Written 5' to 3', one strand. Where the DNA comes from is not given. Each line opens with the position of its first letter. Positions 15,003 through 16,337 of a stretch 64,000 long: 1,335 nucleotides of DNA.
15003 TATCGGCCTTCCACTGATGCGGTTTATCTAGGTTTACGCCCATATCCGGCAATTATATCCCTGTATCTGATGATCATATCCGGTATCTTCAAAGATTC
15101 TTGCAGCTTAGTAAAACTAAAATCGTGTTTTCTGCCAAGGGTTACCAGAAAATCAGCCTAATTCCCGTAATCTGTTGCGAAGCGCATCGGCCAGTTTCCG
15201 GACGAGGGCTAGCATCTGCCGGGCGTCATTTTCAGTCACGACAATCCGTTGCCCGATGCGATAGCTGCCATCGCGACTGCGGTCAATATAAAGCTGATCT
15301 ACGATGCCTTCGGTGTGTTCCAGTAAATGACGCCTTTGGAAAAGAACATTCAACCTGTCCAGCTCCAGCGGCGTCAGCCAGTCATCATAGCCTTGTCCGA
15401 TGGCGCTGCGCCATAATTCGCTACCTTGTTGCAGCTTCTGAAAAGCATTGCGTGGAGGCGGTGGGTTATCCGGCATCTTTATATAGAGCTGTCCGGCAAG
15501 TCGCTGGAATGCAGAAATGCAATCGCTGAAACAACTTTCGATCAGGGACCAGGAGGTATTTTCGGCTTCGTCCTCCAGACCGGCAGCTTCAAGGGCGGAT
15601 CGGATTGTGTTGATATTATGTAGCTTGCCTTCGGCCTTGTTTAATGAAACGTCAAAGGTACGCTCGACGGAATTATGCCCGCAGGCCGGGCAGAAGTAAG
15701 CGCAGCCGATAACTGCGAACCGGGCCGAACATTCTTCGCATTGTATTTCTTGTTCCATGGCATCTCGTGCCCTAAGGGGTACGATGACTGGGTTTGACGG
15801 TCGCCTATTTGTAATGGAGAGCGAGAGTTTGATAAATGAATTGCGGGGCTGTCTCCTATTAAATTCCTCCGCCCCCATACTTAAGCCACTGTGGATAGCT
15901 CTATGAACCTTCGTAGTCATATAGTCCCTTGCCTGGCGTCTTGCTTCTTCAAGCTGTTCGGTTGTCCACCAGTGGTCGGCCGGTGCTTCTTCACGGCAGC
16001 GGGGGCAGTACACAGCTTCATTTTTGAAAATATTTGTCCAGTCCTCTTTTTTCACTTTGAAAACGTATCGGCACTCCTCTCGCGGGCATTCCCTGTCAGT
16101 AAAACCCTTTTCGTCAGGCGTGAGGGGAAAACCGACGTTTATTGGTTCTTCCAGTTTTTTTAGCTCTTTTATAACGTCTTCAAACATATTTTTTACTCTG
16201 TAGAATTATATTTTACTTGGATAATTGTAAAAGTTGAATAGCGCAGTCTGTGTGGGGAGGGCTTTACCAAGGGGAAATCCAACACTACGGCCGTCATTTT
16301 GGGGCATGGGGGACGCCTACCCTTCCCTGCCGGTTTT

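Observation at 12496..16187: Double zinc-ribbon / HEPN-like protein directly upstream of an R-then-M type II operon: candidate three-gene defence module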

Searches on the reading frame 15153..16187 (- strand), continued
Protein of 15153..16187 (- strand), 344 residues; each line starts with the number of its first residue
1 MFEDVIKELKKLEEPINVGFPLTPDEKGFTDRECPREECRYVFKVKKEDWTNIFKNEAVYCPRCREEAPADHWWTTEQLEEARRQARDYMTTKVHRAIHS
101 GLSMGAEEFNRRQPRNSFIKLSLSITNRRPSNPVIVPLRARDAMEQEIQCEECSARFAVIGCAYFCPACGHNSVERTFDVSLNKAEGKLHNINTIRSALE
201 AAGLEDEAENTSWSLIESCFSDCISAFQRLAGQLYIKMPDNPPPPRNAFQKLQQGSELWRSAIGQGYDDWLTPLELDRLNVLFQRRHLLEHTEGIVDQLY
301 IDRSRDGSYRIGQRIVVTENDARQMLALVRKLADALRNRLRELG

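Call 41: find_encoding_contigs(protein=P0006, flank=8000, max_places=3)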
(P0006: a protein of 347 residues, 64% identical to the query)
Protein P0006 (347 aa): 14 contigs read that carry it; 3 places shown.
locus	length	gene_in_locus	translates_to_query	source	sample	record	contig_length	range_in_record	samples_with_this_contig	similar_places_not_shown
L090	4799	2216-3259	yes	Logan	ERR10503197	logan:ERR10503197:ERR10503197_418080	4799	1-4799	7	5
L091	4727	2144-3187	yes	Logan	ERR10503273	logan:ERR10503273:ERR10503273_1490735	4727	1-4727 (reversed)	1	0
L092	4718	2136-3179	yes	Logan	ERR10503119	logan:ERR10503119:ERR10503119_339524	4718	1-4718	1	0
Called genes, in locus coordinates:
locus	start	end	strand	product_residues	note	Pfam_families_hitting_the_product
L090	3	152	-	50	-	?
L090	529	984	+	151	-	-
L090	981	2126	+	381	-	PF00069:Pkinase, PF07714:PK_Tyr_Ser-Thr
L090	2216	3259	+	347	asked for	-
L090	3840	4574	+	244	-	PF09990:DUF2231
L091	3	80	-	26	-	?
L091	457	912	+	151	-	-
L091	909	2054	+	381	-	PF00069:Pkinase, PF07714:PK_Tyr_Ser-Thr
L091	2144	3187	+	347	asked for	-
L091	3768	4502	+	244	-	PF09990:DUF2231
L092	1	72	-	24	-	?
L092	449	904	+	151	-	-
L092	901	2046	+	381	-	PF00069:Pkinase, PF07714:PK_Tyr_Ser-Thr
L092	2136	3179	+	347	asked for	-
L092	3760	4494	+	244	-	PF09990:DUF2231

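Call 58: search_dna_similar(query=window:15153-16187:-, collection=plasmids, mode=protein, max_rows=25)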
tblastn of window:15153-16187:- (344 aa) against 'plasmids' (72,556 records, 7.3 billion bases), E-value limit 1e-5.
Records with a match: 11; places in all: 11; records where one place covers at least 80% of the query: 9.
Best place of each record, by identity: <60% 11.
By first word of the organism name: Sinorhizobium 6; Aliarcobacter 1; Phaeobacter 1; Miltoncostaea 1; Emticicia 1; Novosphingobium 1.
By predicted mobility (MOB-suite, as given by PLSDB): conjugative 8; non-mobilizable 2; mobilizable 1.
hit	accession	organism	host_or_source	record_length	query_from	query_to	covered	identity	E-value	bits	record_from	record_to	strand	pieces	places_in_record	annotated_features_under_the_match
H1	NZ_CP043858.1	Aliarcobacter cibarius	cell culture,Poultry carcass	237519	1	338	98%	48.5%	4e-98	325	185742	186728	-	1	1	hypothetical protein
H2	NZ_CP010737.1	Phaeobacter inhibens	cell culture,clam larvae aquaculture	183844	1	339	99%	37.8%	9e-71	246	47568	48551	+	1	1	hypothetical protein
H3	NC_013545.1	Sinorhizobium meliloti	isolated from an indigenous ...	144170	1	339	99%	36.6%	7e-68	238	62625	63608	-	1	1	hypothetical protein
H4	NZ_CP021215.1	Sinorhizobium meliloti RU11/001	-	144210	1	339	99%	36.6%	7e-68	238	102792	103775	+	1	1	hypothetical protein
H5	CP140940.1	Sinorhizobium meliloti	Medicago lupulina,whole organism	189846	1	339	99%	36.6%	7e-68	238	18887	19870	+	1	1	hypothetical protein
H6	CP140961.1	Sinorhizobium meliloti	Medicago lupulina,whole organism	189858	1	339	99%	36.6%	7e-68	238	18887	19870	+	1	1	hypothetical protein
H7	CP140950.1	Sinorhizobium meliloti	Medicago lupulina,whole organism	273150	1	339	99%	36.6%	7e-68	238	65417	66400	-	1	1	hypothetical protein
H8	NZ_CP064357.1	Miltoncostaea oceani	pure culture,marine sediment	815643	4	333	96%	24.4%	8e-11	71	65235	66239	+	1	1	hypothetical protein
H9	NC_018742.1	Emticicia oligotrophica DSM 17448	warm spring water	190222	18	343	95%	22.9%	3e-22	105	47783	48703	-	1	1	hypothetical protein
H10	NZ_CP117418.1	Novosphingobium humi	Single cell,Soil from military shooting ...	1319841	73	336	77%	21.6%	3e-12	75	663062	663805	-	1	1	none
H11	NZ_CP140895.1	Sinorhizobium medicae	Medicago lupulina,whole organism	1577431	215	339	36%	42.4%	1e-20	100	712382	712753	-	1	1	record has no annotation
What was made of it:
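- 8 of 11 plasmid hits are on conjugative plasmids (call 58).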

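Call 59: search_dna_similar(query=window:15153-16187:-, collection=phages, mode=protein, max_rows=15)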
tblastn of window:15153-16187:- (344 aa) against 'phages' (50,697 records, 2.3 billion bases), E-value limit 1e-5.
No match.

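Call 60: get_annotated_region(hit=H1, flank=6000)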
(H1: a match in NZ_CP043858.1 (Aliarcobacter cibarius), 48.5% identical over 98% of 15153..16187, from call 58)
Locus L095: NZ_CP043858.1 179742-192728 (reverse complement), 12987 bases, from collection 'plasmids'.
description: Aliarcobacter cibarius strain H743 plasmid pACIB, complete sequence
organism: Aliarcobacter cibarius (NCBI taxid 255507)
taxonomy: Bacteria; Campylobacterota; Epsilonproteobacteria; Campylobacterales; Arcobacteraceae; Aliarcobacter; Aliarcobacter cibarius
host: -; source: cell culture,Poultry carcass; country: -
typing (MOB-suite, as given by PLSDB): mobilizable; replicon rep_cluster_1827; relaxase MOBV
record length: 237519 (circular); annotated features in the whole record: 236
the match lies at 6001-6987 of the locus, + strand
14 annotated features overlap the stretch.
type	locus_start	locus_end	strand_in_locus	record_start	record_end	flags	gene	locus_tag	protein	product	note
CDS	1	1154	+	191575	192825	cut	-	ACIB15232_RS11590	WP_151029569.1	HipA domain-containing protein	-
CDS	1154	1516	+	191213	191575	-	-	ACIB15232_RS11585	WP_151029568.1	helix-turn-helix transcriptional regulator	-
CDS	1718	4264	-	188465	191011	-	-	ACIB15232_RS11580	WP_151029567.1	TraC family protein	-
CDS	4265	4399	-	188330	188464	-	-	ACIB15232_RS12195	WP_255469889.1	hypothetical protein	-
CDS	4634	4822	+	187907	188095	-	-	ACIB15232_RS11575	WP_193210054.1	sigma factor-like helix-turn-helix DNA-binding protein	GO:0006352 - DNA-templated transcription initiation [Evidence IEA]; GO:0006355 - regulation of DNA-templated ...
CDS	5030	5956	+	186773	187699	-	-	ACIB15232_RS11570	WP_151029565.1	phospholipase D-like domain-containing protein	-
CDS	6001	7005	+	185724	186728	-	-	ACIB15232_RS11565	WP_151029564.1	hypothetical protein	-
CDS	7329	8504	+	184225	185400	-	-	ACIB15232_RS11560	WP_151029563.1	transposase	-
CDS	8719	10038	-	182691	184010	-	mobV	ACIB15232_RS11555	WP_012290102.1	MobV family relaxase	GO:0006310 - DNA recombination [Evidence IEA]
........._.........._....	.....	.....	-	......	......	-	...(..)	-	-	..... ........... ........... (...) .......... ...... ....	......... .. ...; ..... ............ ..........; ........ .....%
predicted_resistance_gene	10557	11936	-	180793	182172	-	tet(L)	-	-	tetracycline efflux MFS transporter Tet(L)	predicted by amrfinderplus; class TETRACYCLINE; identity 100.0%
CDS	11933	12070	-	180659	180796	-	-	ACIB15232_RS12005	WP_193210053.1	hypothetical protein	-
CDS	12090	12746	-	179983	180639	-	-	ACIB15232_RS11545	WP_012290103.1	replication protein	-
CDS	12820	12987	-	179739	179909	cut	-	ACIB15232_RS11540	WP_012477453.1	hypothetical protein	-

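Call 61: get_annotated_region(hit=H2, flank=6000)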
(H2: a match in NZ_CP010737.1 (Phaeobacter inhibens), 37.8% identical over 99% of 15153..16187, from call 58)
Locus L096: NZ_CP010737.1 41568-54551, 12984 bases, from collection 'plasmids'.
description: Phaeobacter inhibens strain P72 plasmid pP72_b, complete sequence
organism: Phaeobacter inhibens (NCBI taxid 221822)
taxonomy: Bacteria; Pseudomonadota; Alphaproteobacteria; Rhodobacterales; Roseobacteraceae; Phaeobacter; Phaeobacter inhibens
host: -; source: cell culture,clam larvae aquaculture; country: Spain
typing (MOB-suite, as given by PLSDB): conjugative; replicon rep_cluster_636; relaxase MOBP; mating-pair formation MPF_T
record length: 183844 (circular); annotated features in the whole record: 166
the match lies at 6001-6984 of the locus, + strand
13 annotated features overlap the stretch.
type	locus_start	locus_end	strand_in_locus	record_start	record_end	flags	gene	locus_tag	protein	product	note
CDS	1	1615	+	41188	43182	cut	-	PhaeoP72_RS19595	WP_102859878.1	type IV secretory system conjugative DNA transfer family protein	-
CDS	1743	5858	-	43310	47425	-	-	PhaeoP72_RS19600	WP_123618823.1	hypothetical protein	-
CDS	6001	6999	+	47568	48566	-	-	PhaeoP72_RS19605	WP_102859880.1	hypothetical protein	-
CDS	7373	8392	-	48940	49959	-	-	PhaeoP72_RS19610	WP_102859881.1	IS110 family transposase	-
CDS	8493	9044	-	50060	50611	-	-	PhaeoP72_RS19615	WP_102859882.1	TetR/AcrR family transcriptional regulator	GO:0006355 - regulation of DNA-templated transcription [Evidence IEA]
CDS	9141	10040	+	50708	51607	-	-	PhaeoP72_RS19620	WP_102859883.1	AraC family transcriptional regulator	GO:0006355 - regulation of DNA-templated transcription [Evidence IEA]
CDS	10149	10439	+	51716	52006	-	-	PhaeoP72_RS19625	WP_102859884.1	antibiotic biosynthesis monooxygenase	-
CDS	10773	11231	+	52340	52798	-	-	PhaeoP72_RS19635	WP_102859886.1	SRPBCC family protein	-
CDS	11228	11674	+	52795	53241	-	-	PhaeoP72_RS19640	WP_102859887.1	DUF3995 domain-containing protein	-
CDS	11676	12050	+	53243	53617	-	-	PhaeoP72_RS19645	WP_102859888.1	hypothetical protein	-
CDS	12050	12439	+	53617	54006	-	-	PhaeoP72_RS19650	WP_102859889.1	hypothetical protein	-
CDS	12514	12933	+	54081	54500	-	-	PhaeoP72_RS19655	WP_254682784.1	DUF2867 domain-containing protein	-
CDS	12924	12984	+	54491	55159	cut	-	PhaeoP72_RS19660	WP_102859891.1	LysE family translocator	-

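Call 62: get_annotated_region(hit=H3, flank=6000)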
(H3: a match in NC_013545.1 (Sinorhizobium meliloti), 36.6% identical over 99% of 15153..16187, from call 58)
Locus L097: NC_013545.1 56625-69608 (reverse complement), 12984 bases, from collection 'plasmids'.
description: Sinorhizobium meliloti plasmid pSmeSM11a, complete sequence
organism: Sinorhizobium meliloti (NCBI taxid 382)
taxonomy: Bacteria; Pseudomonadota; Alphaproteobacteria; Hyphomicrobiales; Rhizobiaceae; Sinorhizobium; Sinorhizobium meliloti
host: -; source: isolated from an indigenous Sinorhizobium meliloti strain nodulating alfalfa; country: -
typing (MOB-suite, as given by PLSDB): conjugative; replicon rep_cluster_546; relaxase MOBQ; mating-pair formation MPF_T
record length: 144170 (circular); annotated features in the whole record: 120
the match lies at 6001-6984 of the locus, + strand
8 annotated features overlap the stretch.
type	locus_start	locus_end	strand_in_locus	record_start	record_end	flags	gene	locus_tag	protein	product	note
CDS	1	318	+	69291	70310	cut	-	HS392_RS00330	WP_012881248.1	1-aminocyclopropane-1-carboxylate deaminase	GO:0042217 - 1-aminocyclopropane-1-carboxylate catabolic process [Evidence IEA]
CDS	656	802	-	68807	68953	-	-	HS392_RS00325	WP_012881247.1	helix-turn-helix domain-containing protein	-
CDS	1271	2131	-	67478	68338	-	argB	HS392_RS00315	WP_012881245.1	acetylglutamate kinase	GO:0006592 - ornithine biosynthetic process [Evidence IEA]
CDS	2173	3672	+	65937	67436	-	-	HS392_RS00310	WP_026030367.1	hypothetical protein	-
CDS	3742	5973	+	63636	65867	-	-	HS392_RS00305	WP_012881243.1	P-loop NTPase fold protein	-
CDS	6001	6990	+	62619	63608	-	-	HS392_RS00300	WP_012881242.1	hypothetical protein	-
CDS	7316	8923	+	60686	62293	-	-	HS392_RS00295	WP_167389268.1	ISL3 family transposase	-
CDS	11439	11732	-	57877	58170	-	-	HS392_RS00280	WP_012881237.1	hypothetical protein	-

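Call 68: search_protein_families(library=padloc, alignment_id=A1, max_evalue=0.01)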
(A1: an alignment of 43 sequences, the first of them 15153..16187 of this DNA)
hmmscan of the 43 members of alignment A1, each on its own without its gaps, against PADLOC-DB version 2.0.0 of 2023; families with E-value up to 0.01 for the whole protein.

A. member 1, window:15153-16187:- (344 aa): 1 family
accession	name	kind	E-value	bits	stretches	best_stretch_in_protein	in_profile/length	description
PDLC04447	PDC-M14A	-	4.2e-13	47.9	1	19-172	7-150/152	-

B. families by the number of members that match (of 43 scanned): 4 families
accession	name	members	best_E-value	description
PDLC04447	PDC-M14A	43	2.4e-18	-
PDLC04108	PD-T7-3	1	0.0012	-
PDLC04875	PDC-S05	1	0.0041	-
PDLC01691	Cas12f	1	0.0078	CAS-V-F; effector__SPE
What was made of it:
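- On PADLOC PDC-M14: The A profile matches weakly in 43/43 members (call 68).
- The N-terminal module matches the PADLOC candidate PDC-M14A in 43/43 members (call 68).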

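Call 71: search_protein_families(library=pfam, proteins=[L010:8479-9297:+, L015:11013-11951:+, L071:10073-11590:-, L049:7915-9891:+, L007:5202-5720:+, L028:11065-12240:+, L077:10995-13415:+, L063:7557-9845:+, L043:7547-9766:+, L081:10839-11714:+], max_evalue=0.001)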
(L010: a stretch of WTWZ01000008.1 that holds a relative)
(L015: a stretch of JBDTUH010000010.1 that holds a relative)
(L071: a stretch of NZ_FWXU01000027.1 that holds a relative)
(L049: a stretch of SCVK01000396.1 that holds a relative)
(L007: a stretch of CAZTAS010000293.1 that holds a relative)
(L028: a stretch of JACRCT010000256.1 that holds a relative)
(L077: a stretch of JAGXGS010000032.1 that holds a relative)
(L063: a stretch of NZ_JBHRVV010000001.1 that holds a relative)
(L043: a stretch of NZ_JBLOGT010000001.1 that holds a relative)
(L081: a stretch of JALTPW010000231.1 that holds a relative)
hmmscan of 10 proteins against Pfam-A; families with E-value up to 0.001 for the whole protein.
L010:8479-9297:+ (272 aa): 1 family
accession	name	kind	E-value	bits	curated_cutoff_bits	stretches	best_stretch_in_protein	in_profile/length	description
PF06114.19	Peptidase_M78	-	9.9e-14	51.6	22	1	77-166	37-116/123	IrrE N-terminal-like domain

L015:11013-11951:+ (312 aa): 0 families

L071:10073-11590:- (505 aa): 1 family
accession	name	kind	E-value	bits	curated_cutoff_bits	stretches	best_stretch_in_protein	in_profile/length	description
PF18145.6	SAVED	-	8.8e-30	104.3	26.2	1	310-504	4-190/190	SMODS-associated and fused to various effectors sensor domain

L049:7915-9891:+ (658 aa): 5 families
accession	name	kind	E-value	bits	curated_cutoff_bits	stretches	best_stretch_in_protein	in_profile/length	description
PF14293.11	YWFCY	-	7.1e-53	178.9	24.4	1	6-149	1-144/144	YWFCY protein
PF02534.20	T4SS-DNA_transf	-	2.5e-16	60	20.1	1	164-558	13-408/468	Type IV secretory system Conjugative DNA transfer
PF10412.15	TrwB_AAD_bind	-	7e-13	48.7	20.5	1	433-573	221-368/387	Type IV secretion-system coupling protein DNA-binding domain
PF12696.13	TraG-D_C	-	1.7e-12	47.8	22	1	459-558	2-111/126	TraM recognition site of TraD and TraG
PF01935.23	DUF87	-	5.3e-05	23.9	23.2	1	205-327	28-145/220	Helicase HerA, central domain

L007:5202-5720:+ (172 aa): 1 family
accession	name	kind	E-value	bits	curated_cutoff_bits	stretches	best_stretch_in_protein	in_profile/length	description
PF18186.6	SLATT_4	-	7.5e-05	22.9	27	1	22-154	14-154/165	SMODS and SLOG-associating 2TM effector domain family 4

L028:11065-12240:+ (391 aa): 0 families

L077:10995-13415:+ (806 aa): 2 families
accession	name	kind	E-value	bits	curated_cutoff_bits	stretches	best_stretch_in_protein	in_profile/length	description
PF14022.11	DUF4238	-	6.6e-15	55.7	27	2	170-289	192-281/281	Protein of unknown function (DUF4238)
PF02810.21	SEC-C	-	2.2e-06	27.8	20.4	1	358-375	1-18/19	SEC-C motif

L063:7557-9845:+ (762 aa): 1 family
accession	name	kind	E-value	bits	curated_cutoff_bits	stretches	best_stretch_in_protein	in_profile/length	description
PF13166.12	AAA_13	-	3.2e-127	426.6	36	1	25-723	5-692/713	AAA domain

L043:7547-9766:+ (739 aa): 5 families
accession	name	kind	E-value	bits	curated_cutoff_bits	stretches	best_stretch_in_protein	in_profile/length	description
PF03288.22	Pox_D5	-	6.2e-17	62.3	21.4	1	634-732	2-86/86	Poxvirus D5 protein-like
PF08273.17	Zn_Ribbon_Prim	-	5.1e-11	43.1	23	1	3-29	11-37/37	Zinc-binding domain of primase-helicase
PF13362.12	Toprim_3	-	6.1e-11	43.1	27.2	1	174-264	3-95/95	Toprim domain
PF19263.5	DUF5906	-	7.9e-11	43.1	27.6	1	463-571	2-114/114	Family of unknown function (DUF5906)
PF08706.16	D5_N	-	1.2e-09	39.1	22.4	1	337-430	53-142/145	D5 N terminal like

L081:10839-11714:+ (291 aa): 1 family
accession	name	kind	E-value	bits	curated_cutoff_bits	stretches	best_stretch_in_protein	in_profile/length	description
PF04471.18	Mrr_cat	-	7.3e-07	29.7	21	1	52-129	29-105/115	Restriction endonuclease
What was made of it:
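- The gene is often on conjugative plasmids, on ICEs and next to transposases (calls 58, 60-62, 71).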

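Call 72: search_protein_families(library=padloc, proteins=[L010:8479-9297:+, L015:11013-11951:+, L071:10073-11590:-, L049:7915-9891:+, L007:5202-5720:+, L028:11065-12240:+, L077:10995-13415:+, L063:7557-9845:+], max_evalue=0.001)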
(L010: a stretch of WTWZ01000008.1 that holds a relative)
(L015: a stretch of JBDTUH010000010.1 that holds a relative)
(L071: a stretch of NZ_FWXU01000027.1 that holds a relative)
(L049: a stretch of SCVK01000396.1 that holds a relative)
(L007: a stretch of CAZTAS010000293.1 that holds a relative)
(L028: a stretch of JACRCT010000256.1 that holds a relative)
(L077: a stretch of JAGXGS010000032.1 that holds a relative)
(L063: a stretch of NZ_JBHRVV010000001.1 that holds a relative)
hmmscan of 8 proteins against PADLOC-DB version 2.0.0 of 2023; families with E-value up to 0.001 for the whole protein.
L010:8479-9297:+ (272 aa): 15 families
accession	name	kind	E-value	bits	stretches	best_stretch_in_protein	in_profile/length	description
PDLC04141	capP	-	2.6e-56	188.8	1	12-270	2-240/242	capP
PDLC03954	RmrA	-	9.8e-13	45.8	1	52-193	181-308/380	-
PDLC03944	RmrA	-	9.9e-11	39.3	1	60-176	180-284/384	-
PDLC03952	RmrA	-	2e-10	38.1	1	75-175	213-302/395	-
PDLC03947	RmrA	-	2.6e-10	37.7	1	8-174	134-289/383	-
PDLC03949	RmrA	-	7.9e-10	36.1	1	76-175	183-265/363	-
PDLC03948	RmrA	-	8.8e-10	36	1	79-168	204-282/397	-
PDLC03951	RmrA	-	1.4e-09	35.5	1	79-175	202-285/400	-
PDLC03946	RmrA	-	2e-09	34.7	1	75-175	183-267/357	-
PDLC03945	RmrA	-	1.6e-07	28.8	1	10-145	137-261/394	-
PDLC03956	RmrA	-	1.1e-06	25.9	1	66-176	193-287/399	-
PDLC03943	RmrA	-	2.2e-06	25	1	77-171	187-268/370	-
PDLC03950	RmrA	-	3.8e-06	24.2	1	54-144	172-248/369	-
PDLC03953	RmrA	-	3e-05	21.4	1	79-171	205-279/373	-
PDLC03955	RmrA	-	0.00019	18.8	1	77-164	209-279/371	-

L015:11013-11951:+ (312 aa): 0 families

L071:10073-11590:- (505 aa): 13 families
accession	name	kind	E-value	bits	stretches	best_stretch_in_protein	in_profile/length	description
PDLC00737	Effector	-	5.8e-210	696.5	1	1-504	1-505/506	Endonuclease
PDLC02004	SAVED3--SAVED_PDDEXK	-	4e-179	594.8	1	1-503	1-489/490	-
PDLC00752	Effector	-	4.1e-129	429.7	1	1-504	1-506/508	Endonuclease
PDLC02005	SAVED3--SAVED_PDDEXK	-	5.1e-40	135.4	2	330-505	316-482/483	-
PDLC00741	Effector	-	8.6e-39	131.3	2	336-505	327-488/489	Endonuclease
PDLC00735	Effector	-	7.2e-37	125.3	1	263-502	215-458/462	Endonuclease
PDLC02007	SAVED3--SAVED_PDDEXK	-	6.8e-28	95.6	1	1-503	1-481/485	-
PDLC02012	SAVED5--SAVED_TIR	-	2.2e-19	67.8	1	285-500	189-386/404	-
PDLC00744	Effector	-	4.4e-07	27.2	1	383-503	377-492/495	Endonuclease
PDLC03848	LmuA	-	2.9e-06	25.9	1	3-204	6-182/373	-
PDLC00728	Effector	-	1.1e-05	22.7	1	322-503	225-409/432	TIR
PDLC02013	SAVED5--SAVED_TIR_JAB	-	0.00032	17.4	1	324-504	393-570/584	-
PDLC00727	Effector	-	0.00071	16.1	1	434-505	507-577/590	TIR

L049:7915-9891:+ (658 aa): 0 families

L007:5202-5720:+ (172 aa): 7 families
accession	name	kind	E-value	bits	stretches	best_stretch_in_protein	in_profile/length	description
PDLC00712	Effector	-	4.5e-26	89.9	1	4-157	7-161/171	2TM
PDLC03811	RTasSLATT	-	2.3e-20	71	1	3-156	3-156/158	DRT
PDLC00706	Effector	-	1.6e-12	45.5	1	3-159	2-160/172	2TM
PDLC00677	Effector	-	2.1e-08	32.5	1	10-155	11-157/170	2TM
PDLC00710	Effector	-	4.9e-08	30.9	1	4-156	9-163/176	2TM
PDLC00696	Effector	-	4.6e-06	24.4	1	4-155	5-164/189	2TM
PDLC00681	Effector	-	0.0001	20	1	63-154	75-161/199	2TM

L028:11065-12240:+ (391 aa): 0 families

L077:10995-13415:+ (806 aa): 4 families
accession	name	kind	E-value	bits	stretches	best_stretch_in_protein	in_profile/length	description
PDLC00833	E1-E2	-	1.7e-07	29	1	323-377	136-193/222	E1-E2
PDLC00872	E2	-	9.3e-07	26.5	1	332-394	142-200/216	E2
PDLC04917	PDC-S12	-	2.7e-06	25.4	1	351-375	193-217/218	-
PDLC00865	E2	-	3.4e-05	21.3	1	325-380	138-194/219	E2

L063:7557-9845:+ (762 aa): 15 families
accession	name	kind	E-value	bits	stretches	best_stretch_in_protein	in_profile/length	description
PDLC04896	PDC-S06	-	5.8e-139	462.9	1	9-759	1-730/732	-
PDLC04887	PDC-S06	-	1e-138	462.2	1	9-759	1-782/790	-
PDLC04894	PDC-S06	-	6.3e-134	446.2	1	9-759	1-737/740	-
PDLC04890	PDC-S06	-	1.7e-60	203.4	1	23-679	11-648/732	-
PDLC04886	PDC-S06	-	2.3e-58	196.6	1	22-678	10-648/727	-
PDLC04897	PDC-S06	-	3.2e-54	182.7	1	34-717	22-685/727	-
PDLC04898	PDC-S06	-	6.9e-27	92.1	1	16-610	11-623/752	-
PDLC04895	PDC-S06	-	1.5e-25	87.9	2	250-570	257-616/784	-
PDLC02360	PrrC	-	9.1e-17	59.1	1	515-629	141-243/372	PrrC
PDLC03859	LmuB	-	2.8e-16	57.9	1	117-609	180-598/611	-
PDLC04889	PDC-S06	-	1.8e-12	44.6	1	424-596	323-484/693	-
PDLC03865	LmuB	-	4.8e-10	36.3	1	122-603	575-983/1007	-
PDLC04892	PDC-S06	-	3.9e-08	30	1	273-560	367-654/843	-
PDLC04888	PDC-S06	-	5.9e-05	19.4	1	499-570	607-674/851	-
PDLC02980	AriA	-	0.00021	19.4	0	459-594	210-299/304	-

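Call 80: find_encoding_contigs(protein=P0004, flank=5000, max_places=2)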
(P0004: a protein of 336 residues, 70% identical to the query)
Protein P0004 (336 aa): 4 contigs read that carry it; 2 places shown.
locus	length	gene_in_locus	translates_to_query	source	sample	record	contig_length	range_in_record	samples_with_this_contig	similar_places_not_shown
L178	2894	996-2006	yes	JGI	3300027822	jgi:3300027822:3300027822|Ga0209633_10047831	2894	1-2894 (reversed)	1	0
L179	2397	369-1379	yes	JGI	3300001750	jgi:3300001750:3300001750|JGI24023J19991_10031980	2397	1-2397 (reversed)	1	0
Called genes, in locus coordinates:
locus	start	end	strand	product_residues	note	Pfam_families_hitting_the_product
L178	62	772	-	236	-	PF00837:T4_deiodinase, PF00578:AhpC-TSA (weak)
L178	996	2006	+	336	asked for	-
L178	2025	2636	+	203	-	-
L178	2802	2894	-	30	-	?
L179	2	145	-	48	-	?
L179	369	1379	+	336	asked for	-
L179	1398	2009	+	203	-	-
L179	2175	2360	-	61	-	PF01361:Tautomerase, PF14552:Tautomerase_2 (weak)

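Call 81: find_encoding_contigs(protein=P0007, flank=5000, max_places=2)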
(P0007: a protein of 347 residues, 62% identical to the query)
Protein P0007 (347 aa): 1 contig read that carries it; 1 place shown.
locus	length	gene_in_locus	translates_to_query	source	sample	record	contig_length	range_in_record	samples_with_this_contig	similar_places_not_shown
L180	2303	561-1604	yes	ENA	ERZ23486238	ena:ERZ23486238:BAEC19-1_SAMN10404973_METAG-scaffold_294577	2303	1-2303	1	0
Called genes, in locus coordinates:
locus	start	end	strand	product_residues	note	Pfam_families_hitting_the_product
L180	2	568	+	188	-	?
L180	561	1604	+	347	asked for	-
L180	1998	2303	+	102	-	?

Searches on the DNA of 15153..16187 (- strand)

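Call 76: search_dna_similar(query=L050:10001-11002:+, collection=ecoli_genomes, mode=distant, max_rows=10)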
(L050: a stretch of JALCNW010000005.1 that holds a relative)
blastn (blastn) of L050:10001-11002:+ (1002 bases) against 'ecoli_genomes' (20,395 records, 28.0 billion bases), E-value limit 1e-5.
No match.
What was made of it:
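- Tried and rejected: The family is absent from 50,697 phage records and from E. coli genomes (calls 59, 76).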
